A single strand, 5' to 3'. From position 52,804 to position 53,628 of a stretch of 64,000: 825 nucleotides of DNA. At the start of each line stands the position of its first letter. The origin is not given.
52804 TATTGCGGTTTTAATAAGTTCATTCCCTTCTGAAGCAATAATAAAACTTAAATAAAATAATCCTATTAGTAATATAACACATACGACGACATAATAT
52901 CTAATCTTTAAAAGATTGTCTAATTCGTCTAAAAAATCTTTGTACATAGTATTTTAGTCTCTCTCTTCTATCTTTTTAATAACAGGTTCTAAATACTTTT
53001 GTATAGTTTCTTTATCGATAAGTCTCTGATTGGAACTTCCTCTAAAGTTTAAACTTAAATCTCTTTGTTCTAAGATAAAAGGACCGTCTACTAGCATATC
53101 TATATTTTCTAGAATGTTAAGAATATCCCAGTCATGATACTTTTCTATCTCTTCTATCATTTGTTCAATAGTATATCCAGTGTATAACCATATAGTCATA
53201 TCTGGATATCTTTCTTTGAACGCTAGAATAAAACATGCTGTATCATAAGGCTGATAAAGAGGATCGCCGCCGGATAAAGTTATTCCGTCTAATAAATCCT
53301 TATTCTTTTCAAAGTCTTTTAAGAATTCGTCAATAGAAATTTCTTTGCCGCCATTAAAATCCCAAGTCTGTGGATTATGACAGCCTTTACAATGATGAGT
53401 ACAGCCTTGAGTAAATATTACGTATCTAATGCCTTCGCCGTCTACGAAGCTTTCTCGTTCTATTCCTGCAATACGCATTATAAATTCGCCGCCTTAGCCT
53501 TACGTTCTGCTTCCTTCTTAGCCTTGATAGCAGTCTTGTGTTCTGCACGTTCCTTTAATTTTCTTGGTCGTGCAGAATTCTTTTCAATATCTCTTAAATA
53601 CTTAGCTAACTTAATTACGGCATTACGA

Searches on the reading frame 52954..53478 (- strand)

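Call 38: search_protein_families(library=pfam, alignment_id=A4, max_evalue=0.001)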
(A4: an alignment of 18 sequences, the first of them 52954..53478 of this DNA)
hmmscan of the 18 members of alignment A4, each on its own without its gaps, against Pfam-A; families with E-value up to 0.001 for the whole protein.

A. member 1, window:52954-53478:- (174 aa): 2 families
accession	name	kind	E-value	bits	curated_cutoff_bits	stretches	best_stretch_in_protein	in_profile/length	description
PF13353.11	Fer4_12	-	4.8e-41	140.7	22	1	12-154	1-137/137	4Fe-4S single cluster domain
PF04055.27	Radical_SAM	-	2.3e-13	51.1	29.5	1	20-121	1-106/166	Radical SAM superfamily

B. families by the number of members that match (of 18 scanned): 35 families (the first 25 are shown)
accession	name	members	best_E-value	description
PF08010.17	Phage_30_3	1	2.6e-48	Bacteriophage protein GP30.3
PF13353.11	Fer4_12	1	4.8e-41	4Fe-4S single cluster domain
PF07282.18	Cas12f1-like_TNB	1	8.4e-25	Cas12f1-like, TNB domain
PF00239.26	Resolvase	1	1e-20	Resolvase, N terminal domain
PF12323.14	HTH_OrfB_IS605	1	2.5e-15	Helix-turn-helix domain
PF01385.25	OrfB_IS605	1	7.9e-15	Probable transposase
PF04055.27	Radical_SAM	1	2.3e-13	Radical SAM superfamily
PF00376.29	MerR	1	3e-10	MerR family regulatory protein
PF18843.6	LPD28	1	3.4e-08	Large polyvalent protein associated domain 28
PF13411.12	MerR_1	1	1e-07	MerR HTH family regulatory protein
PF12728.13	HTH_17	1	2.5e-07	Helix-turn-helix domain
PF06810.17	Phage_scaffold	1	4.6e-06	Phage capsid assembly scaffolding protein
PF24319.2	DUF7491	1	1.1e-05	Coiled-coil region of unknown function (DUF7491)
PF07716.20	bZIP_2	1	5.2e-05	Basic region leucine zipper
PF07889.17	DUF1664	1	0.0001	Protein of unknown function (DUF1664)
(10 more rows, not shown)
